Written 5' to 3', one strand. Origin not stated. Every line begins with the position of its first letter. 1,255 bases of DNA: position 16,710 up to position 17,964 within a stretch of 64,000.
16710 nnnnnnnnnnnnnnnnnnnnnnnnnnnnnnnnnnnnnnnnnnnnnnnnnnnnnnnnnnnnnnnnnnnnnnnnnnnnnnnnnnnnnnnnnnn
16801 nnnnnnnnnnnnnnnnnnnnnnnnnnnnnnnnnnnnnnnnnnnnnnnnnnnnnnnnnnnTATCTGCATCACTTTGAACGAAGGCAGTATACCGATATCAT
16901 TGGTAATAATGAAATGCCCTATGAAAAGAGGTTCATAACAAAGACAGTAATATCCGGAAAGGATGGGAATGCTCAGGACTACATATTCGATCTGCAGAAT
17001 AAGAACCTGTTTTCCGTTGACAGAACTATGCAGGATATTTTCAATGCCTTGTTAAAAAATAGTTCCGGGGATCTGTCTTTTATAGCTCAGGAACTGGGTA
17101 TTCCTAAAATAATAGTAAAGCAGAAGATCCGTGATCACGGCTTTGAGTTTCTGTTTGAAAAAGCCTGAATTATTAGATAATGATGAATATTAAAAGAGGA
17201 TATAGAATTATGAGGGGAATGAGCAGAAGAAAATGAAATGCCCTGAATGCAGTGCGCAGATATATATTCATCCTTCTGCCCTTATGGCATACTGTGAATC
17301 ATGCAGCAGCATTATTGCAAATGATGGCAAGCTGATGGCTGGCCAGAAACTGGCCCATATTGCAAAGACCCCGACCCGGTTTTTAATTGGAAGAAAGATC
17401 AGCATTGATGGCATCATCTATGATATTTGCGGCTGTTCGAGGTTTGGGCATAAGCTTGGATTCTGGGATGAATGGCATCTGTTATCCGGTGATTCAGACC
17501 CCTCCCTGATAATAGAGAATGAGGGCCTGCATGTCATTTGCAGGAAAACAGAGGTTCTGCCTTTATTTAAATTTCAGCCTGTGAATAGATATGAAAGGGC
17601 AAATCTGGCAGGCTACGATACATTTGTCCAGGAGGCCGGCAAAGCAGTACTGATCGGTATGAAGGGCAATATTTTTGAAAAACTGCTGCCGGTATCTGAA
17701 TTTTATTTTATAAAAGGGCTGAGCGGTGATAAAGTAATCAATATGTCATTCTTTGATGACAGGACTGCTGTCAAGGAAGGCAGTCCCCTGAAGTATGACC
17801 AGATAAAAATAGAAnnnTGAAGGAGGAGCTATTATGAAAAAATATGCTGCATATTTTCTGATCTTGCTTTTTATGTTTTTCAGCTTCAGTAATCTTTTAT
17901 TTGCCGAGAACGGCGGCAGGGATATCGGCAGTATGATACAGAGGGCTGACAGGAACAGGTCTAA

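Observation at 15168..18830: B12-binding radical SAM enzyme with a CX4CX2C cluster and a possible C-terminal PqqD-like domain, next to a ZnR-DUF4178 / DUF350 / ZnR-DUF4178 triad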

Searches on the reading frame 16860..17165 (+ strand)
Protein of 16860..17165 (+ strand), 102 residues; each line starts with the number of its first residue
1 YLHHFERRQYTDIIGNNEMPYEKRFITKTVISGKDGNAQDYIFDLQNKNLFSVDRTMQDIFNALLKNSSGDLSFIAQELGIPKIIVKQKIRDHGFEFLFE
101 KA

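Call 18: search_protein_families(library=pfam, proteins=[window:16860-17165:+], max_evalue=10)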
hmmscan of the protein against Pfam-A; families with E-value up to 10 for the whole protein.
window:16860-17165:+ (102 aa): 1 family
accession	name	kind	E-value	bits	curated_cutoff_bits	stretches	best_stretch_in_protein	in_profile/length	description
PF21650.2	DnaG_cat_HB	-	0.11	13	27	1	4-25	5-26/63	DNA primase DnaG, catalytic core, helical bundle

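Call 63: predict_structure(alignment_id=A8)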
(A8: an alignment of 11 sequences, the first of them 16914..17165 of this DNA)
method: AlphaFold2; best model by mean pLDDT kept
length: 84 residues; sequences in the alignment: 11
mean_pLDDT: 90.9   pTM: 0.80
mean pLDDT of the five models: 90.9, 90.8, 90.7, 90.6, 90.5
residues with pLDDT >= 90: 64; 70-90: 18; 50-70: 1; < 50: 1
segments of 3 or more residues with pLDDT < 50: none
pLDDT, mean of each block of 10 residues (from residue 1): 90 86 95 96 91 91 96 92 62
secondary structure, 60 per line:
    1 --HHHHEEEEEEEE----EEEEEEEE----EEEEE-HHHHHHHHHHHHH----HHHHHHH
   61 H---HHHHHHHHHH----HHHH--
elements in order: H3-6 E7-14 E19-26 E31-35 H37-49 H54-61 H65-74 H79-82

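Call 65: fold_search(model_id=the predicted structure, library=pdb)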
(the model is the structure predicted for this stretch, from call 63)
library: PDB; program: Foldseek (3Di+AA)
matches with E <= 10: 612; with E <= 0.001: 0
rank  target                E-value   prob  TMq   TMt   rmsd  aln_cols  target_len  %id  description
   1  5v1u_B                4.9e-02  0.91  0.44  0.43   4.9        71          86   17  TbiB1 in Complex with the TbiA(beta) Leader Peptide (released 2018-09-05)
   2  5v1v_A                6.0e-02  0.80  0.40  0.39   6.2        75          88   19  TbiB1 in Complex with the TbiA(alpha) Leader Peptide (released 2018-09-05)
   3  5v1u_A                6.4e-02  0.72  0.37  0.37   5.6        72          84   19  TbiB1 in Complex with the TbiA(beta) Leader Peptide (released 2018-09-05)
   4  5v1u_D                1.1e-01  0.77  0.42  0.42   5.7        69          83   19  TbiB1 in Complex with the TbiA(beta) Leader Peptide (released 2018-09-05)
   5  5why_A                1.8e-01  0.85  0.49  0.12   3.7        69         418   12  Structural Insights into Thioether Bond Formation in the Biosynthesis of Sactipeptides (released 2017-07-26)
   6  5v1u_C                2.9e-01  0.54  0.42  0.42   4.9        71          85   17  TbiB1 in Complex with the TbiA(beta) Leader Peptide (released 2018-09-05)
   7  6jx3_B                3.1e-01  0.47  0.44  0.44   6.2        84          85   17  Lasso peptide synthetase B1 complexed with the leader peptide (released 2019-06-26)
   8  6j6q_F                5.2e-01  0.15  0.30  0.16  26.7        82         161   11  Cryo-EM structure of the yeast B*-b2 complex at an average resolution of 3.7 angstrom (released 2019-04-24)
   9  7b9v_D                5.5e-01  0.14  0.31  0.14  19.6        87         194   13  Yeast C complex spliceosome at 2.8 Angstrom resolution with Prp18/Slu7 bound (released 2021-03-10)
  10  3b77_E                7.1e-01  0.14  0.31  0.18  15.3        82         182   15  Crystal structure of a ph domain containing bacterial protein (exig_2160) from exiguobacterium sibiricum 255-15 at 2.4 (released 2007-11-13)
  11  3b77_F                7.1e-01  0.11  0.31  0.18  18.0       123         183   15  Crystal structure of a ph domain containing bacterial protein (exig_2160) from exiguobacterium sibiricum 255-15 at 2.4 (released 2007-11-13)
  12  9w4v_A                8.6e-01  0.80  0.45  0.27   3.3        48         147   17  Structure of transcription factor in complex with D-allo-Ile (released 2026-03-25)
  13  7aoi_AY               9.2e-01  0.47  0.26  0.08   2.9        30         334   17  Trypanosoma brucei mitochondrial ribosome large subunit assembly intermediate (released 2020-12-02)
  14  2kol_MODEL_1_A        9.2e-01  0.41  0.33  0.39   4.1        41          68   17  Solution structure of human SDF1-alpha H25R (released 2010-10-06)
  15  3clo_C                9.2e-01  0.09  0.26  0.10  14.8       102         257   13  Crystal structure of putative transcriptional regulator containing a LuxR DNA binding domain (NP_811094.1) from Bacter (released 2008-04-01)
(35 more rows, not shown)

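Call 69: search_protein_families(library=pfam, alignment_id=A7, max_evalue=10)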
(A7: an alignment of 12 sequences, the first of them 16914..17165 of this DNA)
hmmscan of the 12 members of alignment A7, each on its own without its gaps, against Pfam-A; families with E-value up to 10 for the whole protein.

A. member 1, window:16914-17165:+ (84 aa): 0 families

B. families by the number of members that match (of 12 scanned): 12 families
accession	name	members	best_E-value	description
PF05402.18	PqqD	6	9.8e-11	Coenzyme PQQ synthesis protein D (PqqD)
PF25376.1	Pre-PUA_NSUN2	1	0.026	NSUN2 Pre-PUA domain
PF00938.23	Lipoprotein_3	1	0.049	Lipoprotein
PF14056.11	DUF4250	1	0.06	Domain of unknown function (DUF4250)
PF22791.1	DUF7011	1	0.073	Domain of unknown function (DUF7011)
PF16407.11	PKD_2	1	0.092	PKD-like family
PF05523.17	FdtA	1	0.12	WxcM-like, C-terminal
PF16221.11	HTH_47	1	0.13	winged helix-turn-helix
PF21128.4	MCM4_WHD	1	0.14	MCM4, winged helix domain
PF23159.1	WH_Rok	1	0.17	Repressor Rok winged helix domain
PF00250.24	Forkhead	1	0.2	Forkhead domain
PF18717.6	CxC4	1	0.23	CxC4 like cysteine cluster associated with KDZ transposases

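Call 79: search_protein_representatives(alignment_id=A2)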
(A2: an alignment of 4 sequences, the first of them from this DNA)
Query: 4 sequences, 81 profile positions. Proteins with E-value up to 0.001 (for the whole library): 5; up to 1e-10: 1; up to 1e-30: 0. The best 5 are listed.
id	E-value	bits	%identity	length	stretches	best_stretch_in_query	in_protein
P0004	2.6e-30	120.3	-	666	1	1-81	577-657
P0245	5.0e-07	45.7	-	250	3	38-75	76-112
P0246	2.2e-05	40.4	-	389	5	50-75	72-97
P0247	8.1e-05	38.6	-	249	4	42-80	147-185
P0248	2.5e-04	37.0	-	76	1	17-63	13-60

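Call 80: search_protein_families(library=pfam, proteins=[P0245, P0246, P0247, P0248], max_evalue=0.01)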
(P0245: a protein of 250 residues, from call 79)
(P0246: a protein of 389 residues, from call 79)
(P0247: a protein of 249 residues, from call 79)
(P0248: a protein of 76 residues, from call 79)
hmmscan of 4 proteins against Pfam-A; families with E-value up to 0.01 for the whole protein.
P0245 (250 aa): 16 families
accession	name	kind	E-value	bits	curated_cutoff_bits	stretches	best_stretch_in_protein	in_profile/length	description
PF02954.25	HTH_8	-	5.9e-27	93.6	22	3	69-109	2-42/42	Bacterial regulatory protein, Fis family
PF18024.7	HTH_50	-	1.1e-11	44.7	27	2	198-237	10-48/50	Helix-turn-helix domain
PF02796.21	HTH_7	-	1.6e-09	38.2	23.8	2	211-234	20-43/45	Helix-turn-helix domain of resolvase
PF13309.12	HTH_22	-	3e-06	27.6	29.6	0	211-234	40-63/63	HTH domain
PF13518.12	HTH_28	-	1.8e-05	25.2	25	0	78-109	6-36/52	Helix-turn-helix domain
PF12728.13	HTH_17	-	5.2e-05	23.9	27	0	91-106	7-22/51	Helix-turn-helix domain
PF13551.12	HTH_29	-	6.1e-05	23.5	28.1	0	83-109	9-36/64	Winged helix-turn helix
PF13542.12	HTH_Tnp_ISL3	-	0.00022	21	27.4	0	77-109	20-50/51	Helix-turn-helix domain of transposase family ISL3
PF02042.20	RWP-RK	-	0.00041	20.6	29.3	0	215-238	15-38/49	RWP-RK domain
PF02367.23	TsaE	-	0.0018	18.7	26.6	0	82-120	18-58/128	Threonylcarbamoyl adenosine biosynthesis protein TsaE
PF12759.13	HTH_Tnp_IS1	-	0.0036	17.3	24.9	0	87-108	23-44/46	InsA C-terminal domain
PF19026.7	UBA_HYPK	-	0.0041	16.9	27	0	212-236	5-29/41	HYPK UBA domain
PF25213.1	HVO_A0261_N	-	0.005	17.1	35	0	201-235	13-47/86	HVO_A0261 N-terminal domain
PF13022.12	HTH_Tnp_1_2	-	0.0068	17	27.9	0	192-237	6-51/122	Helix-turn-helix of insertion element transposase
PF13556.12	HTH_30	-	0.0071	16.6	27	0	83-107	10-34/59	PucR C-terminal helix-turn-helix domain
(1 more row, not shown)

P0246 (389 aa): 28 families (the best 25 are shown)
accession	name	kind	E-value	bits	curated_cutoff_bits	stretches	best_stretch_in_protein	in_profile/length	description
PF04545.22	Sigma70_r4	-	1.4e-17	63.4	24.1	1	16-43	15-42/50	Sigma-70, region 4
PF13384.12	HTH_23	-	5.7e-14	51.9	24.6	0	274-302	14-41/50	Homeodomain-like domain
PF13412.12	HTH_24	-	8.6e-13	48.1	21.9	0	9-44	5-40/48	Winged helix-turn-helix DNA-binding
PF08279.18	HTH_11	-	1.2e-09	38.3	25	0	120-143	13-36/55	HTH domain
PF13518.12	HTH_28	-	1.5e-08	35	25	0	274-303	8-37/52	Helix-turn-helix domain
PF18024.7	HTH_50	-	3.8e-08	33.3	27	0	27-47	29-49/50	Helix-turn-helix domain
PF01381.28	HTH_3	-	8.3e-08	32.6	23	0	275-298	6-29/55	Helix-turn-helix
PF01047.28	MarR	-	4.2e-07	30.2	24.6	0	11-40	7-36/59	MarR family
PF13404.12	HTH_AsnC-type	-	5.2e-07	29.8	27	0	21-43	17-39/42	AsnC-type helix-turn-helix domain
PF04297.20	UPF0122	-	7.1e-07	29.9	22.7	0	64-91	27-54/101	Putative helix-turn-helix protein, YlxM / p13 like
PF00392.27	GntR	-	9.4e-07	28.9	27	0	325-352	19-47/64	Bacterial regulatory proteins, gntR family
PF14420.11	Clr5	-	1.1e-06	29.1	22.3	0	59-83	9-33/54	Clr5 domain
PF08822.17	DUF1804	-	2.7e-06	27.8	29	0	318-348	8-38/164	Protein of unknown function (DUF1804)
PF12802.13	MarR_2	-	3.9e-06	27.4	27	0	19-43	17-42/61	MarR family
PF13936.12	HTH_38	-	5.8e-06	26.4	27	0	17-39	16-38/44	Helix-turn-helix domain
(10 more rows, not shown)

P0247 (249 aa): 17 families
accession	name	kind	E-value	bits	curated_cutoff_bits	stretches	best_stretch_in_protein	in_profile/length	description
PF08279.18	HTH_11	-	2.1e-07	31.1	25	0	193-226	5-38/55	HTH domain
PF01710.22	HTH_Tnp_IS630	-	3.6e-07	30.7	21.3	0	136-179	53-96/119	Transposase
PF09012.17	FeoC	-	4.1e-07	30.5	21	0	95-124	4-33/69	FeoC like transcriptional regulator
PF08220.18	HTH_DeoR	-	9.1e-07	29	21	0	46-68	9-31/57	DeoR-like helix-turn-helix domain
PF18024.7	HTH_50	-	1.4e-06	28.3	27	0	57-78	29-50/50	Helix-turn-helix domain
PF19187.6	HTH_PafC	-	2.8e-06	27.6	32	0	197-225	12-40/115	PafC helix-turn-helix domain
PF04297.20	UPF0122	-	3.7e-05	24.3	22.7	0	194-226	26-56/101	Putative helix-turn-helix protein, YlxM / p13 like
PF04545.22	Sigma70_r4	-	7.7e-05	22.6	24.1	0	203-226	20-43/50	Sigma-70, region 4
PF09756.15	DDRGK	-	0.00032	20.8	27.8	0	24-74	90-136/188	DDRGK domain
PF14056.11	DUF4250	-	0.00033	21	27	0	53-83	22-52/55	Domain of unknown function (DUF4250)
PF13542.12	HTH_Tnp_ISL3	-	0.00035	20.4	27.4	0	53-75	28-50/51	Helix-turn-helix domain of transposase family ISL3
PF01476.26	LysM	-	0.00069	20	20.9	0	53-70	8-25/43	LysM domain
PF13518.12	HTH_28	-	0.0024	18.3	25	0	204-227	13-36/52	Helix-turn-helix domain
PF07533.21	BRK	-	0.0025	17.9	23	0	142-157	27-42/44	BRK domain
PF23713.2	WH_Egal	-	0.0032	18.4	27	0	133-153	33-55/69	Egalitarian winged helix domain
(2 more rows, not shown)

P0248 (76 aa): 1 family
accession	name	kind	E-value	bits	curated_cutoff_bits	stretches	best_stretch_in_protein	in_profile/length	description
PF07498.18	Rho_N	-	1.4e-10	41.4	24.9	1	40-74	2-36/43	Rho termination factor, N-terminal domain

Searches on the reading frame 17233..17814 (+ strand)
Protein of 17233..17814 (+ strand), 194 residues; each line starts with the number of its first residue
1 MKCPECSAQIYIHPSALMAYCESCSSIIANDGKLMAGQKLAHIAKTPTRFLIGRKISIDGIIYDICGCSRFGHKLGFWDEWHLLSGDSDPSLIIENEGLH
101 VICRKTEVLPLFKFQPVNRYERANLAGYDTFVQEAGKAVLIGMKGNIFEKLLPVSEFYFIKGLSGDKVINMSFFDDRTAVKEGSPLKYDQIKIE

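Call 3: search_protein_families(library=pfam, proteins=[window:17233-17814:+], max_evalue=1)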
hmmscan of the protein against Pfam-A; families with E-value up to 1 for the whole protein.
window:17233-17814:+ (194 aa): 6 families
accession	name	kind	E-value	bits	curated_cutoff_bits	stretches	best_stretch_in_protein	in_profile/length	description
PF08271.17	Zn_Ribbon_TF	-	0.032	14.2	29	1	1-29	1-30/43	TFIIB zinc-binding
PF20987.3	I-TevI_DNA-bd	-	0.04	14.2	27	1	52-64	10-22/51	Intron-encoded endonuclease 1, DNA-binding domain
PF13785.11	DUF4178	-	0.041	14.5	25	1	52-161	2-108/136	Domain of unknown function (DUF4178)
PF01667.23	Ribosomal_S27e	-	0.043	14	24.5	1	2-29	9-37/55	Ribosomal protein S27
PF17848.7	Zn_ribbon_ACC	-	0.15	12.8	24.5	0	2-11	3-12/26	Acetyl-CoA carboxylase zinc finger domain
PF21344.3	Zn_ribbon_LysW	-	0.16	12.1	27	1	2-17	2-17/46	Alpha-aminoadipate carrier protein LysW-like, globular domain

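Call 4: search_protein_families(library=ncbifam, proteins=[window:17233-17814:+], max_evalue=1)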
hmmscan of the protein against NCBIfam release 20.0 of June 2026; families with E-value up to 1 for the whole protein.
window:17233-17814:+ (194 aa): 1 family
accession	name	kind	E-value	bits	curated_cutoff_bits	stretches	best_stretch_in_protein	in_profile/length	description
TIGR02098.1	MJ0042_CXXC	domain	0.091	12.5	20.9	1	2-15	4-17/38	MJ0042-type zinc finger domain-containing protein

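Call 35: find_homologous_proteins(query=window:17233-17814:+, max_evalue=0.001)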
Query window:17233-17814:+ (194 aa): 1 proteins with E <= 0.001 among 29 candidates.
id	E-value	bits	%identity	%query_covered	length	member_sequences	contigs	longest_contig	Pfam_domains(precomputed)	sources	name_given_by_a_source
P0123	8.9e-129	445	100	100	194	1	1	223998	-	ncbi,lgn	-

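Call 73: search_protein_families(library=padloc, proteins=[window:17233-17814:+], max_evalue=0.01)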
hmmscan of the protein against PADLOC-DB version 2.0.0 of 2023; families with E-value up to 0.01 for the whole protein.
window:17233-17814:+ (194 aa): 0 families

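Call 90: search_protein_families(library=pfam, proteins=[L136:5661-8006:+, L136:11848-13641:+, L135:4860-6497:+, L136:5065-5661:+, L136:8006-9619:+, L102:1-1926:+], max_evalue=0.001)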
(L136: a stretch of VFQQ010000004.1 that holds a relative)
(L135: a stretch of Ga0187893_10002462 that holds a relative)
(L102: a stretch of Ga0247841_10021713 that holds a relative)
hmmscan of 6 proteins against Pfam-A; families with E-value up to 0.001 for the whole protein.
L136:5661-8006:+ (782 aa): 1 family
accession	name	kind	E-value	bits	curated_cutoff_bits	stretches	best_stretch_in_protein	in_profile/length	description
PF02675.21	AdoMet_dc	-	7.2e-23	81.4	25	1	628-733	3-107/107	S-adenosylmethionine decarboxylase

L136:11848-13641:+ (598 aa): 5 families
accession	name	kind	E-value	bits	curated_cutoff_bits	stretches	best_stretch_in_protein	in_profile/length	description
PF01593.30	Amino_oxidase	-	2.3e-19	70.4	19.8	1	134-595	1-443/443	Flavin containing amine oxidoreductase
PF13450.12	NAD_binding_8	-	1.8e-11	44.6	21.9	1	129-196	1-66/68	NAD(P)-binding Rossmann-like domain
PF00890.30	FAD_binding_2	-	2.3e-06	27.5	20.4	1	127-166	2-40/414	FAD binding domain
PF01266.30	DAO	-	1.9e-05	24.8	27.9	1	127-173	2-48/353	FAD dependent oxidoreductase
PF12831.13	FAD_oxidored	-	0.00046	20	27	1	126-178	1-52/416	FAD dependent oxidoreductase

L135:4860-6497:+ (546 aa): 4 families
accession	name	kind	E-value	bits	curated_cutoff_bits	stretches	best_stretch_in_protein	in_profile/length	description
PF13450.12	NAD_binding_8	-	2.5e-12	47.3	21.9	1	67-134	1-66/68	NAD(P)-binding Rossmann-like domain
PF01593.30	Amino_oxidase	-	1.1e-08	35.2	19.8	1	72-538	1-442/443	Flavin containing amine oxidoreductase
PF01266.30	DAO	-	1.1e-07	32.1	27.9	1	65-135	2-58/353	FAD dependent oxidoreductase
PF00890.30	FAD_binding_2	-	2.3e-05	24.2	20.4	1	65-318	2-169/414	FAD binding domain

L136:5065-5661:+ (199 aa): 4 families
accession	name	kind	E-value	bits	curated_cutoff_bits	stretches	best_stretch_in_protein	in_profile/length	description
PF08281.18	Sigma70_r4_2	-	4.1e-15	55.6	25.7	1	140-191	3-54/54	Sigma-70, region 4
PF04545.22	Sigma70_r4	-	3.6e-12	46.1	24.1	1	144-193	1-50/50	Sigma-70, region 4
PF04542.20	Sigma70_r2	-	2e-06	27.9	24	1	25-91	4-67/71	Sigma-70 region 2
PF07638.17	Sigma70_ECF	-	2.5e-05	24.7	21.1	1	58-180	55-168/185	ECF sigma factor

L136:8006-9619:+ (538 aa): 2 families
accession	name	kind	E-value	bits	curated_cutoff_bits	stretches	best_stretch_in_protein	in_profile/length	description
PF13785.11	DUF4178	-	5.7e-33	114.4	25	2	299-437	2-135/136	Domain of unknown function (DUF4178)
PF14803.11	Zn_ribbon_Nudix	-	0.00043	20.6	25.6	0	247-271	3-29/34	Nudix N-terminal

L102:1-1926:+ (642 aa): 3 families
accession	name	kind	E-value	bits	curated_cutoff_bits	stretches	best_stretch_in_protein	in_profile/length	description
PF13785.11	DUF4178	-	3e-29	102.4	25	2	275-414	1-135/136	Domain of unknown function (DUF4178)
PF13248.11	Zn_ribbon_3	-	0.00044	20.1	27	0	223-231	3-11/26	zinc-ribbon domain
PF21344.3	Zn_ribbon_LysW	-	0.00052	20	27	0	218-230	17-29/46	Alpha-aminoadipate carrier protein LysW-like, globular domain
